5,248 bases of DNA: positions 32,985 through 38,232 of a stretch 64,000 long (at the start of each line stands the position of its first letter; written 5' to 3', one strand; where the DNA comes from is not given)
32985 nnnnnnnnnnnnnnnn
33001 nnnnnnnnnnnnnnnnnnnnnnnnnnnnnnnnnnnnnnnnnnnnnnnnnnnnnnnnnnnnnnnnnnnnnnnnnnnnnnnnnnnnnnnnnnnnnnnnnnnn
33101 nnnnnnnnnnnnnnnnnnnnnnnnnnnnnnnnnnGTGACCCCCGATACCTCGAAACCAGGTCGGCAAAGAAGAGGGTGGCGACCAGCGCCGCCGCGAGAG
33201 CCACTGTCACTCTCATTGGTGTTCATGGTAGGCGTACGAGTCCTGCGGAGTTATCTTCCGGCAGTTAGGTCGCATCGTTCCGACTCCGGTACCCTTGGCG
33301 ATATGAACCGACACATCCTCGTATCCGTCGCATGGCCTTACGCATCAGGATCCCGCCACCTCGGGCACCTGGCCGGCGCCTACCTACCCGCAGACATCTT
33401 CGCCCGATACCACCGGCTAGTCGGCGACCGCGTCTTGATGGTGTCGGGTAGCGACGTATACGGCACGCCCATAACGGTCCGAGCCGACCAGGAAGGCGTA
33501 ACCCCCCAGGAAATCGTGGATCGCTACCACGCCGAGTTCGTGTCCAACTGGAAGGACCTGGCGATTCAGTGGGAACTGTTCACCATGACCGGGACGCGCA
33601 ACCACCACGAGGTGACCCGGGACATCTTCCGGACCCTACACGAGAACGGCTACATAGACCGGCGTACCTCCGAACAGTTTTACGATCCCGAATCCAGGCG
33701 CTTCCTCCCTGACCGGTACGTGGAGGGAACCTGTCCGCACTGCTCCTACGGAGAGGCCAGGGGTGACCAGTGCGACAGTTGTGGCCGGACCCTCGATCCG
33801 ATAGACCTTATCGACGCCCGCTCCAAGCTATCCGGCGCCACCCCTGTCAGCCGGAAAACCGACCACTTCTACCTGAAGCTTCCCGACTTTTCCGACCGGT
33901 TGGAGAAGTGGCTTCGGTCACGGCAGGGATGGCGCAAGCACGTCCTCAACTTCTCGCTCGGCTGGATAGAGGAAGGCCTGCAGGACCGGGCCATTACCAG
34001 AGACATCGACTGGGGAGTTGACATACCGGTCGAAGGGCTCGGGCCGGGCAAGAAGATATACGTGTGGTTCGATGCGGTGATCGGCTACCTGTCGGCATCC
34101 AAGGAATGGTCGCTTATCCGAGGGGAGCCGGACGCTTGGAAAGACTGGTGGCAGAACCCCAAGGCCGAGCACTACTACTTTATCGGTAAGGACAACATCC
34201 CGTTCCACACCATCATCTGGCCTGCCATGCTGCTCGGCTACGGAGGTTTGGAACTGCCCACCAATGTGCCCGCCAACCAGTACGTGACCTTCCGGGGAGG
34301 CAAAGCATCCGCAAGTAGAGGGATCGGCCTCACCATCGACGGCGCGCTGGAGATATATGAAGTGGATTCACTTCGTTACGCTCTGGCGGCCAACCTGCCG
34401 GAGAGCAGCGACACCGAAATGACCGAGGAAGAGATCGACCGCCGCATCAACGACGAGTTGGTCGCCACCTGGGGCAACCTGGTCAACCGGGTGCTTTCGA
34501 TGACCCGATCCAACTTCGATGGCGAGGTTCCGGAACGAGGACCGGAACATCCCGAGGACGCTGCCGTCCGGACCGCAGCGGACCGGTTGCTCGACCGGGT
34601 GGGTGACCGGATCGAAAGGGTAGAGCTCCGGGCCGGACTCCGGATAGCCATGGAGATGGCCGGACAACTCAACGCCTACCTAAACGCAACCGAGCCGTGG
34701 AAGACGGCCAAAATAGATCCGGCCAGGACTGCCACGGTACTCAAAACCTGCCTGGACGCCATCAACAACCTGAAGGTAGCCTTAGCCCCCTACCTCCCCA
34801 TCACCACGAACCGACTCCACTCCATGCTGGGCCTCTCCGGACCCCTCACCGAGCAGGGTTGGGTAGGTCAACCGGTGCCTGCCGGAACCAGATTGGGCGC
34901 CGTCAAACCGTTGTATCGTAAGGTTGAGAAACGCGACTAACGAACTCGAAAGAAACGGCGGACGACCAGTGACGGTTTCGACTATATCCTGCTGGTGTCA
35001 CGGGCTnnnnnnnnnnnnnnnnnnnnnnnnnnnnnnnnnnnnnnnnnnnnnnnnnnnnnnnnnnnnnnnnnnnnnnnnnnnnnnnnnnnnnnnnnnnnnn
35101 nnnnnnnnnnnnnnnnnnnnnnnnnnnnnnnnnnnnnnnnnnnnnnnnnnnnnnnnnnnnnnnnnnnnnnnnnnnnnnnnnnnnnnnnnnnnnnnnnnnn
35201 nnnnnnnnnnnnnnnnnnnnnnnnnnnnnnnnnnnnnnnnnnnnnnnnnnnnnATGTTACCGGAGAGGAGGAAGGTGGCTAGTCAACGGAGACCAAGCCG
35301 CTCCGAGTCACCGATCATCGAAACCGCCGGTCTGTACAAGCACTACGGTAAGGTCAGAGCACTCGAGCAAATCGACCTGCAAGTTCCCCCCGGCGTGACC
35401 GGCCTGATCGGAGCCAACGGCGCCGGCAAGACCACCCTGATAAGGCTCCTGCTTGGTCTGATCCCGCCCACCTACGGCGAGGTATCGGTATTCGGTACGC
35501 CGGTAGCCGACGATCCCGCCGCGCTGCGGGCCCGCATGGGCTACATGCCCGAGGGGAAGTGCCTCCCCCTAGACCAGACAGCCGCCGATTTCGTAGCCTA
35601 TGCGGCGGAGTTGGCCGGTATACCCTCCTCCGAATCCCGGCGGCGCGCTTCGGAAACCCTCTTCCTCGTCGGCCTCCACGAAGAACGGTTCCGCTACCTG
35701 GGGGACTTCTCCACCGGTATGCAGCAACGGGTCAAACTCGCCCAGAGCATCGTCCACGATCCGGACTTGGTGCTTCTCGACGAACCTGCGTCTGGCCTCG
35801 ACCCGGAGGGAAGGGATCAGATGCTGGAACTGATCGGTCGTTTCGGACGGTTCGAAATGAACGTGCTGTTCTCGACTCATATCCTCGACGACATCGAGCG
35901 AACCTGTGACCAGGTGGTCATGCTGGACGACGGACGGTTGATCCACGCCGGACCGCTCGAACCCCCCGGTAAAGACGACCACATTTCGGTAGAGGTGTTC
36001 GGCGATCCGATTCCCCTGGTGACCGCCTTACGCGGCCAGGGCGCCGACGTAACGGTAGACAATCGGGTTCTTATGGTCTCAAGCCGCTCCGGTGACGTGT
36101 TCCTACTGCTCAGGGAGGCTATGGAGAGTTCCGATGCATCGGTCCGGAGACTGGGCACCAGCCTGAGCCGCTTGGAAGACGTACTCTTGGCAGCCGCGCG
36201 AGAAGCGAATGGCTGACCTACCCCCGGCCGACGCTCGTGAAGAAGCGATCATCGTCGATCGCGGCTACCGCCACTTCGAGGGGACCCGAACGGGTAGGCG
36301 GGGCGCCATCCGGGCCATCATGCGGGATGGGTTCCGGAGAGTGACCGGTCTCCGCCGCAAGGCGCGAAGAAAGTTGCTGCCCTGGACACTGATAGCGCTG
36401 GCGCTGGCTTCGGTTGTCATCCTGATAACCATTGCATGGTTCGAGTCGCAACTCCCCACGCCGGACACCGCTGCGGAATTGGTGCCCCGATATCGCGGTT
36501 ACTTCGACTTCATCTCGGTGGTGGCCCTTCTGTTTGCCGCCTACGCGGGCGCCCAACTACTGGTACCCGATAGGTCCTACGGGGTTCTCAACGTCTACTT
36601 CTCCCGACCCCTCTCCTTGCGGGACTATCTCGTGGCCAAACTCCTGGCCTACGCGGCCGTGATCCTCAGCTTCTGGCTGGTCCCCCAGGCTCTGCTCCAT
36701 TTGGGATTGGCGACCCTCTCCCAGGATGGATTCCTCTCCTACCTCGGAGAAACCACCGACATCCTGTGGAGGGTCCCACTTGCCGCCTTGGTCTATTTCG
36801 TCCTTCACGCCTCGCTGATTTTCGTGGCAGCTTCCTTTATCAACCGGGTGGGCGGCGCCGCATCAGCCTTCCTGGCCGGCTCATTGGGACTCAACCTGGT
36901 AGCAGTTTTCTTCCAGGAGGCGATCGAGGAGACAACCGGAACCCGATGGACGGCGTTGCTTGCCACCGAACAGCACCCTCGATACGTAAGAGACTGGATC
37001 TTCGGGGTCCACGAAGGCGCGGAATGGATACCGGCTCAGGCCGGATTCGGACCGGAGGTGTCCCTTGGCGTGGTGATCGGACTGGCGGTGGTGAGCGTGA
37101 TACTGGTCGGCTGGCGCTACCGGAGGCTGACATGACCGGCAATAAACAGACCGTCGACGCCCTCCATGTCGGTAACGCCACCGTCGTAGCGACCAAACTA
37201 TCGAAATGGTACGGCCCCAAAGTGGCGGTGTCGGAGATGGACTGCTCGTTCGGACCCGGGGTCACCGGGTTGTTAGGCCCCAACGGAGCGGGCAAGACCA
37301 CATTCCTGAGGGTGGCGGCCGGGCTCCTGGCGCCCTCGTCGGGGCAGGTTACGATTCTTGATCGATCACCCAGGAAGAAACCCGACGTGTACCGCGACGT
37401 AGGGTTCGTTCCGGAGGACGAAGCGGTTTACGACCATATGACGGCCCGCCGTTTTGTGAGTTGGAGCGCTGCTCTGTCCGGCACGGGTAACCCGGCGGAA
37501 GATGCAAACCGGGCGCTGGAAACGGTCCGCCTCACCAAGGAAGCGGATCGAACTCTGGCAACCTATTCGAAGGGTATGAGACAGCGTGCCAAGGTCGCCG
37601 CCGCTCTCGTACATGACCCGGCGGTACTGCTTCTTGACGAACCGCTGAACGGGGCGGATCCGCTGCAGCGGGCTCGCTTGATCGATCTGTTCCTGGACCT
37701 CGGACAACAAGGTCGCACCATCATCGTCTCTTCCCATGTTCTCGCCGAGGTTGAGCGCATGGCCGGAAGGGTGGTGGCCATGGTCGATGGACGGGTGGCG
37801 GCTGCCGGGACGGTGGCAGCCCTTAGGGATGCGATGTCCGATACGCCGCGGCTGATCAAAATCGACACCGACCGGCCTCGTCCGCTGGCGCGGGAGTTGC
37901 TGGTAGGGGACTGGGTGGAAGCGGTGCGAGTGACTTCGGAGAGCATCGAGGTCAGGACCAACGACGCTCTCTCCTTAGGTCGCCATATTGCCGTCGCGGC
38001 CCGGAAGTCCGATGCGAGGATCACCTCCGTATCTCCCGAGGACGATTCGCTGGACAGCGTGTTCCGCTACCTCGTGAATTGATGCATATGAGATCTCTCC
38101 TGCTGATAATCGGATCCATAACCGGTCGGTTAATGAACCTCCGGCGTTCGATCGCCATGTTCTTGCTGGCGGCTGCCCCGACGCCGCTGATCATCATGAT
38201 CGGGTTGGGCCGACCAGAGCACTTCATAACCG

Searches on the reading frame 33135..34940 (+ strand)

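Call 59: search_protein_families(library=pfam, proteins=[window:33135-34940:+], max_evalue=0.00001)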
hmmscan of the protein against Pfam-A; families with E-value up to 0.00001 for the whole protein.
window:33135-34940:+ (601 aa): 3 families
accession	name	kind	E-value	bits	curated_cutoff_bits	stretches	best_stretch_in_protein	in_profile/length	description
PF09334.17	tRNA-synt_1g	-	2.7e-147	491.1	20.1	1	61-454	1-391/391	tRNA synthetases class I (M)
PF00133.28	tRNA-synt_1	-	1.7e-10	40.7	22.7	1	63-299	27-245/414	tRNA synthetases class I (I, L, M and V)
PF19303.5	Anticodon_3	-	4.3e-08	33.6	23.5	1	465-597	1-135/152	Anticodon binding domain of methionyl tRNA ligase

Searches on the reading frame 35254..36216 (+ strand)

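Call 59: search_protein_families(library=pfam, proteins=[window:35254-36216:+], max_evalue=0.00001)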
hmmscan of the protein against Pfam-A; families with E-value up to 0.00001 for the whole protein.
window:35254-36216:+ (320 aa): 2 families
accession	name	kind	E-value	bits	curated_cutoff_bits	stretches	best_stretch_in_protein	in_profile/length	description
PF00005.33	ABC_tran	-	2e-25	90.5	25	1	37-179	1-136/137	ABC transporter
PF13304.12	AAA_21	-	1.2e-11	45.7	27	0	127-209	212-298/304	AAA domain, putative AbiEii toxin, Type IV TA system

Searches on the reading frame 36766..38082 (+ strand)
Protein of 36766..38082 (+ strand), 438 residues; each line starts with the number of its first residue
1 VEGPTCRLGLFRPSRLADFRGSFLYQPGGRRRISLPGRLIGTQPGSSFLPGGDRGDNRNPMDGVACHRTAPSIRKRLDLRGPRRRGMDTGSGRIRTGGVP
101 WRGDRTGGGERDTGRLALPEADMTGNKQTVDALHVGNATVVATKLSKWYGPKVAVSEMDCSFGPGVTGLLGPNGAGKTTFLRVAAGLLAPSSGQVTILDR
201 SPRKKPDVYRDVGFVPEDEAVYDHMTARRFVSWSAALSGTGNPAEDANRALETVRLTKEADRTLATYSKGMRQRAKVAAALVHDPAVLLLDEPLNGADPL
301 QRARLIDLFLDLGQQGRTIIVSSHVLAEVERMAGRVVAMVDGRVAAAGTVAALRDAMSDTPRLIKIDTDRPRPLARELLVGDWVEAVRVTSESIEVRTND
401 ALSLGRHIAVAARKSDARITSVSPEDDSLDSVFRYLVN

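Call 59: search_protein_families(library=pfam, proteins=[window:36766-38082:+], max_evalue=0.00001)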
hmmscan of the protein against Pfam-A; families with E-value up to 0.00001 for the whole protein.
window:36766-38082:+ (438 aa): 2 families
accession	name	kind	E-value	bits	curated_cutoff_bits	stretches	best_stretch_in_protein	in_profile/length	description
PF00005.33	ABC_tran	-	9.8e-26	91.4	25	1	166-295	13-137/137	ABC transporter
PF13304.12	AAA_21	-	1e-12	49.2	27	1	254-324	225-298/304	AAA domain, putative AbiEii toxin, Type IV TA system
